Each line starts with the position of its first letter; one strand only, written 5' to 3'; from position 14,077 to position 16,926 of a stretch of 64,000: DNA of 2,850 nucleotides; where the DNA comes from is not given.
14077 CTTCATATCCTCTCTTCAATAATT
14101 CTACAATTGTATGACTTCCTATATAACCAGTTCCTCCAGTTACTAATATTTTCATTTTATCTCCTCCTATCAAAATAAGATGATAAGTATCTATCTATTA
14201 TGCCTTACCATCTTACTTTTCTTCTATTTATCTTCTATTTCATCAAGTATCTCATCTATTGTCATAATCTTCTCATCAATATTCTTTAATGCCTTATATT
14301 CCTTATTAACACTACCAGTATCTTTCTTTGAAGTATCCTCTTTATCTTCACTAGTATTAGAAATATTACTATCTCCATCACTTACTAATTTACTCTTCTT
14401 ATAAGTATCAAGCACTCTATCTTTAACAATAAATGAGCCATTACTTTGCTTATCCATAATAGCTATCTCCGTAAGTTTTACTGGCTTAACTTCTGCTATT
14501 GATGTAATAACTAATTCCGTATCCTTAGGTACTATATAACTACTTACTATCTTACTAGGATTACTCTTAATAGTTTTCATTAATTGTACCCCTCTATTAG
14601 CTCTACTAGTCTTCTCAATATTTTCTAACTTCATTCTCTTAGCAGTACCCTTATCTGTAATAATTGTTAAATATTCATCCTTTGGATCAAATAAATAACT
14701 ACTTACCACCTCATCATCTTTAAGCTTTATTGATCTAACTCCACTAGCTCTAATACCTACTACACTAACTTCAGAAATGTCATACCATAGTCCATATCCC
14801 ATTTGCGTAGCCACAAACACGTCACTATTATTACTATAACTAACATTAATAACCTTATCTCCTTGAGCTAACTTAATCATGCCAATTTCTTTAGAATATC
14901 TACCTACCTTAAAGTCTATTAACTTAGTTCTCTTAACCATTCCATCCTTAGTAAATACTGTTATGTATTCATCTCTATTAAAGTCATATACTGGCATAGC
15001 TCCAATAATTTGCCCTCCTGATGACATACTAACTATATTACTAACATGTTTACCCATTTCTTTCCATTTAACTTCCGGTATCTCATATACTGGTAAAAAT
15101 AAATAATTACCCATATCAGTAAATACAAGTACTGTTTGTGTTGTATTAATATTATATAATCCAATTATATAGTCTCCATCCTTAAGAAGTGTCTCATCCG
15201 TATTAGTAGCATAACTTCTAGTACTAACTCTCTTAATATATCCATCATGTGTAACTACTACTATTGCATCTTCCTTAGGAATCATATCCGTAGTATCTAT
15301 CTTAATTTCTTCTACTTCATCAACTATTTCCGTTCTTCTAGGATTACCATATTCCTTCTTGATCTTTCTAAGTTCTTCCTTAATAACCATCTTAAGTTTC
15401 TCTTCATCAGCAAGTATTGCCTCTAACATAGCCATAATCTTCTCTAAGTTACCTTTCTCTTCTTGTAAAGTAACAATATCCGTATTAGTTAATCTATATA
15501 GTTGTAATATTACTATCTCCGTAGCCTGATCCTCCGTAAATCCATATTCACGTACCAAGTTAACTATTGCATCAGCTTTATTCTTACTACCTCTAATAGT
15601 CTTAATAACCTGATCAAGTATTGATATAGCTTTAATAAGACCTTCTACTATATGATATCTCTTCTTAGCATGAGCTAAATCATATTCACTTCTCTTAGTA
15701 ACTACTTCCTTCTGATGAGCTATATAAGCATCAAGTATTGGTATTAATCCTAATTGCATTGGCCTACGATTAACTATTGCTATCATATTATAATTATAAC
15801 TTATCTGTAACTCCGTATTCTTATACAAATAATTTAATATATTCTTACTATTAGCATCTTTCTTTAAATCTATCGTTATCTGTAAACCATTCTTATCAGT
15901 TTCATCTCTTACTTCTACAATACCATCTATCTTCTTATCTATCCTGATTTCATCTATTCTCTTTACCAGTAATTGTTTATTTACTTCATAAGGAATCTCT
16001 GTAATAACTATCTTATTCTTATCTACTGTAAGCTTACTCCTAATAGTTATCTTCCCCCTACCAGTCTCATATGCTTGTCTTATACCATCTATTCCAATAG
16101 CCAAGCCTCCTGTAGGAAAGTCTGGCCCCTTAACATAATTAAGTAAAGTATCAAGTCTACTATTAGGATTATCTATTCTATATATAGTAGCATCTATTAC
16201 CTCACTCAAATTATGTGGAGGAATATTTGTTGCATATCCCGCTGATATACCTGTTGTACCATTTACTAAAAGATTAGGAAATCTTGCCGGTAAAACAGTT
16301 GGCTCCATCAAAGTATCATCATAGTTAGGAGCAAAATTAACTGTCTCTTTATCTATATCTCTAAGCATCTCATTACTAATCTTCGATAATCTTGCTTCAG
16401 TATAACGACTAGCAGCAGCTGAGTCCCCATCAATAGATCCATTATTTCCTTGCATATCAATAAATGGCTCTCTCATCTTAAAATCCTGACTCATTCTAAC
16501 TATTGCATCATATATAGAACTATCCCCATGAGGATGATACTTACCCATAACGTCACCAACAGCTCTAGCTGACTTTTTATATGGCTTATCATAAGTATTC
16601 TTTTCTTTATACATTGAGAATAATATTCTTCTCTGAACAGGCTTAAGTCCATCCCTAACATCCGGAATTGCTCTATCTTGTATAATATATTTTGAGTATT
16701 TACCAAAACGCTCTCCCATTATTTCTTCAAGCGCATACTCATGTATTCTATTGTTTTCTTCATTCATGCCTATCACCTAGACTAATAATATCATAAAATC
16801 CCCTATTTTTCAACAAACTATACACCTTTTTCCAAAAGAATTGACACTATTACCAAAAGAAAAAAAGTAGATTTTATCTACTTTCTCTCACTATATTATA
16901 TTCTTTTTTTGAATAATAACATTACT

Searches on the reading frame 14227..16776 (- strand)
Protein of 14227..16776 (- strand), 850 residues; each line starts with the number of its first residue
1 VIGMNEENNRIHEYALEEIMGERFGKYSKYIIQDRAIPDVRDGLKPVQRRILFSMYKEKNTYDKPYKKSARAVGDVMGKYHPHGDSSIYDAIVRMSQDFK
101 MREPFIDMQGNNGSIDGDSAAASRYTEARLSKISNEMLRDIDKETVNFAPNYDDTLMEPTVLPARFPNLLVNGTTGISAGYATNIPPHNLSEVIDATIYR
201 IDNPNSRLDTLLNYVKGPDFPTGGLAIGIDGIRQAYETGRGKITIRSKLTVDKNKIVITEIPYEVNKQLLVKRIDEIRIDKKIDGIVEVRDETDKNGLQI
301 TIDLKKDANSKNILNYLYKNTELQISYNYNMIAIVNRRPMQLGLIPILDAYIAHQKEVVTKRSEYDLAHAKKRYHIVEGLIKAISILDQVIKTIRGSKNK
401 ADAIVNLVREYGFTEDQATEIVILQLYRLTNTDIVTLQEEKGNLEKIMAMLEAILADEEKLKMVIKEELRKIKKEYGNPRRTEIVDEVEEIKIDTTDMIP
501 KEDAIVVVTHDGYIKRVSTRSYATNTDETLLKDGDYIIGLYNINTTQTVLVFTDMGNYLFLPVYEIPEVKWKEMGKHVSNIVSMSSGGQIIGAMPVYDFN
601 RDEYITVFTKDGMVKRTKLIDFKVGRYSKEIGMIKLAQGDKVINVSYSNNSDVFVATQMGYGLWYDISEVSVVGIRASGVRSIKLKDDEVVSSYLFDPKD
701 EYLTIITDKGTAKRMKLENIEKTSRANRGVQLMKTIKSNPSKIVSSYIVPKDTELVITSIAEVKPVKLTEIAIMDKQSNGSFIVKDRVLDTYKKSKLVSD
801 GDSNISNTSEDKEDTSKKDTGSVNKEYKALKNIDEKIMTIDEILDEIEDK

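Call 23: search_protein_families(library=ncbifam, proteins=[window:14227-16776:-], max_evalue=0.01)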
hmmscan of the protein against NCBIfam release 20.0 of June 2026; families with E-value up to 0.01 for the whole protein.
window:14227-16776:- (850 aa): 10 families
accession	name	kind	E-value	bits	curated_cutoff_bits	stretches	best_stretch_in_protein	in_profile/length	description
TIGR01061.1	parC_Gpos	equivalog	1.4e-300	999.1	813.25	1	11-739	1-735/737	DNA topoisomerase IV subunit A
NF004043.1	PRK05560.1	equivalog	1.3e-253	843.6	902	1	11-785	2-785/798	DNA gyrase subunit A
NF004044.1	PRK05561.1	subfamily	4e-253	842.4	654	2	16-740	2-735/738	DNA topoisomerase (ATP-hydrolyzing)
TIGR01063.1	gyrA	equivalog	8.7e-250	831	877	1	12-785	2-785/800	DNA topoisomerase (ATP-hydrolyzing) subunit A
NF010586.0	PRK13979.1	equivalog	2.7e-226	753.7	1475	2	8-582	10-599/957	DNA topoisomerase IV subunit A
NF038098.1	GyrA_w_intein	exception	7.4e-177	590.5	1850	2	123-771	535-1199/1232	intein-containing DNA gyrase subunit A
TIGR01062.1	parC_Gneg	equivalog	3.8e-154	514.6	628.9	1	13-737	3-729/735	DNA topoisomerase IV subunit A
NF007209.0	PRK09631.1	equivalog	2.9e-74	250.9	644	1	16-531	4-503/635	DNA topoisomerase IV subunit A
NF009397.0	PRK12758.1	equivalog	8.3e-74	249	780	1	9-514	16-503/870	DNA gyrase/topoisomerase IV subunit A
NF007208.0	PRK09630.1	equivalog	1.1e-50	172.9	598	1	18-484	6-462/479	DNA topoisomerase IV subunit A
